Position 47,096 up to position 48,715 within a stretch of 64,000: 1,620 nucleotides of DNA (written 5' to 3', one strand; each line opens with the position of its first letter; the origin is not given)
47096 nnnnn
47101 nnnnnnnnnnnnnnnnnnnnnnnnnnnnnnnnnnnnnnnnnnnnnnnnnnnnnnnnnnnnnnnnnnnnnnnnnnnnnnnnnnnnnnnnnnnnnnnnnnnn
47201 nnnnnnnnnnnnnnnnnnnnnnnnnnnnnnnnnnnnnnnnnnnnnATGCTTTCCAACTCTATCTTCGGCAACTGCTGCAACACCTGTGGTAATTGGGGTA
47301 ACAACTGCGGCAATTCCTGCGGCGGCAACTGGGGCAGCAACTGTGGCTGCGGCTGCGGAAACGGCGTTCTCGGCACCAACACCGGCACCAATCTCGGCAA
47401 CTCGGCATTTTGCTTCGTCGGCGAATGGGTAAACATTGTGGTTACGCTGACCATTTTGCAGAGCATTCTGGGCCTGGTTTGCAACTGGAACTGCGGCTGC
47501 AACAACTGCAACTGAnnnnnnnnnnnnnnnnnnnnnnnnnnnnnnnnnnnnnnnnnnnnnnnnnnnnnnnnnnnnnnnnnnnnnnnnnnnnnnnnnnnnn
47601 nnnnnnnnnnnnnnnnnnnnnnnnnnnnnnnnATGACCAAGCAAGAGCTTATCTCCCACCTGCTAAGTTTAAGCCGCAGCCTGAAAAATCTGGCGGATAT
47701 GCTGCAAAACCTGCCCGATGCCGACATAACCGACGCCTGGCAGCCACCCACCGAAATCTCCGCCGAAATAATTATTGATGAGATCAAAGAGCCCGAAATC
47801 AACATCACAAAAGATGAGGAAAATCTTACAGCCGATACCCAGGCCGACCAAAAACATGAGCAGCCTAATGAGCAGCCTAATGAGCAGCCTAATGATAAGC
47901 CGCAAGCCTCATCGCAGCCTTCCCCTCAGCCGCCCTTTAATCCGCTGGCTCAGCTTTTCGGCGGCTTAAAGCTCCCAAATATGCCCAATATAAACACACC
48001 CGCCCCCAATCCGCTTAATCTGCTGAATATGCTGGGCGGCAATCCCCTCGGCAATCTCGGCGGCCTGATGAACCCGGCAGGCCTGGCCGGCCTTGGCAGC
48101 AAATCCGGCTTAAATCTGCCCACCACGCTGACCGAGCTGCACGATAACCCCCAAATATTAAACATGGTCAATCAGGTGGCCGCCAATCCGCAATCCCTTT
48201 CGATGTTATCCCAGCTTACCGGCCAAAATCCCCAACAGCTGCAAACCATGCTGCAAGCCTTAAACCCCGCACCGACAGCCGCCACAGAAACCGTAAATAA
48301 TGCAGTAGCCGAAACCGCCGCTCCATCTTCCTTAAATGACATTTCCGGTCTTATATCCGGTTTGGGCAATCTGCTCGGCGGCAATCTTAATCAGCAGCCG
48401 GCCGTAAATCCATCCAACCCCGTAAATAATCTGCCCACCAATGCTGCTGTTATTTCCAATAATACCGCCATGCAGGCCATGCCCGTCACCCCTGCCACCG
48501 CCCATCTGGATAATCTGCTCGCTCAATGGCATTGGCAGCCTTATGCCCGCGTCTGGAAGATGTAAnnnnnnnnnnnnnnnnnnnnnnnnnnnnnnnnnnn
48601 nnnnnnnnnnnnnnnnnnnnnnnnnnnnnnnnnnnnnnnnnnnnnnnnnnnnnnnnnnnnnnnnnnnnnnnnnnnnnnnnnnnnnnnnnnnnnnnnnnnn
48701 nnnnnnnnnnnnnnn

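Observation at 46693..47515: Pair of extremely Cys/Asn-rich small ORFs of no recognisable family, divergent from the SCIFF radical-SAM operon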

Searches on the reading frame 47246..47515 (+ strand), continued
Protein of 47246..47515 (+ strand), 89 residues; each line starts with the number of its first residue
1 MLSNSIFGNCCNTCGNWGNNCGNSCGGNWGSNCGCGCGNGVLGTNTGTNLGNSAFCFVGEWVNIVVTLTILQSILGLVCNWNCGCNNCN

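Call 80: search_protein_families(library=padloc, proteins=[window:47246-47512:+], max_evalue=0.1)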
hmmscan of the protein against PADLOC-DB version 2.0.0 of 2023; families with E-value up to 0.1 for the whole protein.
window:47246-47512:+ (89 aa): 0 families

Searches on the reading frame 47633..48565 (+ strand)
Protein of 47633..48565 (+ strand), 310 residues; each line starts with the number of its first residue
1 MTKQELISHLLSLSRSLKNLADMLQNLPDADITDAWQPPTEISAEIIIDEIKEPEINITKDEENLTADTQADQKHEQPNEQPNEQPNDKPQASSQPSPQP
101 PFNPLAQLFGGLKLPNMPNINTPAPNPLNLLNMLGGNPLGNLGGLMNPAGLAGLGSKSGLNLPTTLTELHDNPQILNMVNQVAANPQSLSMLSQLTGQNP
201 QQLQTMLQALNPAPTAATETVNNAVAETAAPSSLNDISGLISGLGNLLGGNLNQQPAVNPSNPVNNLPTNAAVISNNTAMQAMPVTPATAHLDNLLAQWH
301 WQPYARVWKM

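Call 4: search_protein_families(library=pfam, proteins=[window:47633-48565:+], max_evalue=1)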
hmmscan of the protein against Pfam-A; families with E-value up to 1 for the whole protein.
window:47633-48565:+ (310 aa): 1 family
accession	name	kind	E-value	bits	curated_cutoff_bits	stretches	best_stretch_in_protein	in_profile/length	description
PF09280.16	XPC-binding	-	0.011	15.8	26.4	1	166-206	1-42/57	XPC-binding domain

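Call 5: search_protein_families(library=ncbifam, proteins=[window:47633-48565:+], max_evalue=1)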
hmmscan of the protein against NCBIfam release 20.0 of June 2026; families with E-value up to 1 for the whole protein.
window:47633-48565:+ (310 aa): 0 families

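Call 51: find_homologous_proteins(query=window:47633-48562:+, max_evalue=0.001)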
Query window:47633-48562:+ (310 aa): 20 proteins with E <= 0.001 among 4939 candidates.
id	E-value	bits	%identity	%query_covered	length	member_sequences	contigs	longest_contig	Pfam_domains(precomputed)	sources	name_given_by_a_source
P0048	3.1e-187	639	98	100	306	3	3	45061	-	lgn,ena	-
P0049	1.5e-107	378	66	100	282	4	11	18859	-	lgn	-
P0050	1.4e-98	348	89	63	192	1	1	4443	-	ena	-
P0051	3.3e-91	324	60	100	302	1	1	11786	-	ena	-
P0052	4.3e-43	166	47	68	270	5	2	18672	-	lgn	-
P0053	1.2e-34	138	38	100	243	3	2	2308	-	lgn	-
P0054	6.2e-34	136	42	68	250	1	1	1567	-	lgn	-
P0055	9.6e-32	129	38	100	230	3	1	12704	-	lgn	-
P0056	2.6e-31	127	37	100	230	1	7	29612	-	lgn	-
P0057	4.6e-31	127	38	100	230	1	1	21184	-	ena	-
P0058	7.2e-31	126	36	68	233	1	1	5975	-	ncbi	-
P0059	1.7e-30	125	84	8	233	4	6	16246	-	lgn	-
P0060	1.1e-29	122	42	68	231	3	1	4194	-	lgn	-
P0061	8.6e-29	119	53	35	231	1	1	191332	-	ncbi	-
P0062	1.8e-28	118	38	68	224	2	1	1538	-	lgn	-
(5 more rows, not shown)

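Call 74: search_solved_structures(query=A4, max_evalue=1)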
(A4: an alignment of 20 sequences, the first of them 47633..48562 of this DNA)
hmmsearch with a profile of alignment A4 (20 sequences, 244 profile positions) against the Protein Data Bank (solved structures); distinct sequences matched with E-value up to 1: 6.
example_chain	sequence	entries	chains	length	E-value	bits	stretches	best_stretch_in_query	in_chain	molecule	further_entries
7urt_A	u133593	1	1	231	0.045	17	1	146-198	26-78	Gag polyprotein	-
8eep_A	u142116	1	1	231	0.11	15.8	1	146-198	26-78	Gag polyprotein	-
3j9w_BJ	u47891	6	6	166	0.26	14.5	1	51-154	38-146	50S ribosomal protein uL10 | 50S ribosomal protein L10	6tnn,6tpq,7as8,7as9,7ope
7o5b_p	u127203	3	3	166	0.28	14.4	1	51-154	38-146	50S ribosomal protein L10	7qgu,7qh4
1m9y_C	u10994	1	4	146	0.43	13.8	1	146-203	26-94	HIV-1 Capsid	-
6kww_M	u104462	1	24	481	0.92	12.7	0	50-94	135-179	ATP-dependent protease ATPase subunit HslU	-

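Call 79: search_protein_families(library=phrogs, proteins=[window:47633-48562:+], max_evalue=0.1)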
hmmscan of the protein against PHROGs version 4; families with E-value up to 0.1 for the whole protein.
window:47633-48562:+ (310 aa): 1 family
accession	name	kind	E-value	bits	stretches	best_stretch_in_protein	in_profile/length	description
phrog_11228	-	other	0.049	14.7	0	50-107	30-89/154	lipoprotein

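Call 80: search_protein_families(library=padloc, proteins=[window:47633-48562:+], max_evalue=0.1)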
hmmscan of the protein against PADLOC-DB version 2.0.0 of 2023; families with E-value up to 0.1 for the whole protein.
window:47633-48562:+ (310 aa): 0 families

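Call 82: predict_structure(alignment_id=A4)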
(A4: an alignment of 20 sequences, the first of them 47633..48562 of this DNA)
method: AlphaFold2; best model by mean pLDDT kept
length: 310 residues; sequences in the alignment: 20
mean_pLDDT: 47.2   pTM: 0.25
mean pLDDT of the five models: 47.2, 43.3, 42.7, 38.4, 32.6
residues with pLDDT >= 90: 0; 70-90: 41; 50-70: 51; < 50: 218
segments of 3 or more residues with pLDDT < 50: 30-104, 114-125, 137-166, 212-310
pLDDT, mean of each block of 10 residues (from residue 1): 80 83 63 42 40 38 37 35 36 38 52 45 49 55 43 38 49 68 71 68 67 34 27 37 42 35 35 31 40 45 39
secondary structure, 60 per line:
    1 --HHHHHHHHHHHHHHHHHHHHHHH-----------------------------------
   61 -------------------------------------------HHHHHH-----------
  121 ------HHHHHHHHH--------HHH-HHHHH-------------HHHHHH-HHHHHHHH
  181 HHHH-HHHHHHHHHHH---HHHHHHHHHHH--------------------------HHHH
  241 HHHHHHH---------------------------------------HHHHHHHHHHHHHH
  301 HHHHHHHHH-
elements in order: H3-25 H104-109 H127-135 H148-152 H166-171 H173-184 H186-196 H200-210 H237-247 H287-309
